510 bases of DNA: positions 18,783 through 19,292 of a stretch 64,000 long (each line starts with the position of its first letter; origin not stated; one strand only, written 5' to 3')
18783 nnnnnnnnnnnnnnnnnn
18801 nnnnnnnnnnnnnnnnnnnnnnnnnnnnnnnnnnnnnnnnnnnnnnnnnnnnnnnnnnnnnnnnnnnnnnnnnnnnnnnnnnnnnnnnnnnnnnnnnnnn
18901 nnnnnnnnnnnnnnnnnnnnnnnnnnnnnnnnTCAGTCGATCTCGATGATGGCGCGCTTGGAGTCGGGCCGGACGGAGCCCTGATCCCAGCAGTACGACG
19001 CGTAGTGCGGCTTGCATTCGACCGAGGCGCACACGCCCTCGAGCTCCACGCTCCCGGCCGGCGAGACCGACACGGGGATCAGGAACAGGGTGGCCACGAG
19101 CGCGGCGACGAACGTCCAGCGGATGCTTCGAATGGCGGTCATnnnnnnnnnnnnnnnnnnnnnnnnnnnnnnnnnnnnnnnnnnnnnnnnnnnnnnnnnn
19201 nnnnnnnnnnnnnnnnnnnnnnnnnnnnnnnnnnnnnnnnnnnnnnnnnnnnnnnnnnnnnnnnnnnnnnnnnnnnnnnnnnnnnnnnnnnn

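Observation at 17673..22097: ECF sigma / zinc-motif anti-sigma with a cysteine-less thioredoxin fold / secreted three-Cys peptide / membrane beta-propeller: a candidate envelope-sensing module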

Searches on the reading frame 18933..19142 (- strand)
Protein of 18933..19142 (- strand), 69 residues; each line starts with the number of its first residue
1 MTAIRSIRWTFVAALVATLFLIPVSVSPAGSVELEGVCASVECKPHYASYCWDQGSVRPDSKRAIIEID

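Call 3: search_protein_families(library=pfam, proteins=[window:18933-19142:-], max_evalue=0.1)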
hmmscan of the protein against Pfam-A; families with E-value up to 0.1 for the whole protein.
window:18933-19142:- (69 aa): 0 families

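Call 4: search_protein_families(library=ncbifam, proteins=[window:18933-19142:-], max_evalue=0.1)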
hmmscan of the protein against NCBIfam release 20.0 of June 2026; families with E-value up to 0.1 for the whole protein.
window:18933-19142:- (69 aa): 0 families

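Call 6: search_protein_families(library=pfam, proteins=[window:18936-19142:-], max_evalue=10)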
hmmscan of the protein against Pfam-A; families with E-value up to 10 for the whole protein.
seq(69 aa): 0 families

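Call 21: find_homologous_proteins(query=window:18936-19142:-, max_evalue=10)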
Query seq(69 aa) (69 aa): 2 proteins with E <= 10 among 2 candidates.
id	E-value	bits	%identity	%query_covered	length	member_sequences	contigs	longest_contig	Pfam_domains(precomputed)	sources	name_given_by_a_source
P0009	9.3e-39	147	100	100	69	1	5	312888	-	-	-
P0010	8.3e-22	94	65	100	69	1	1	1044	-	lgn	-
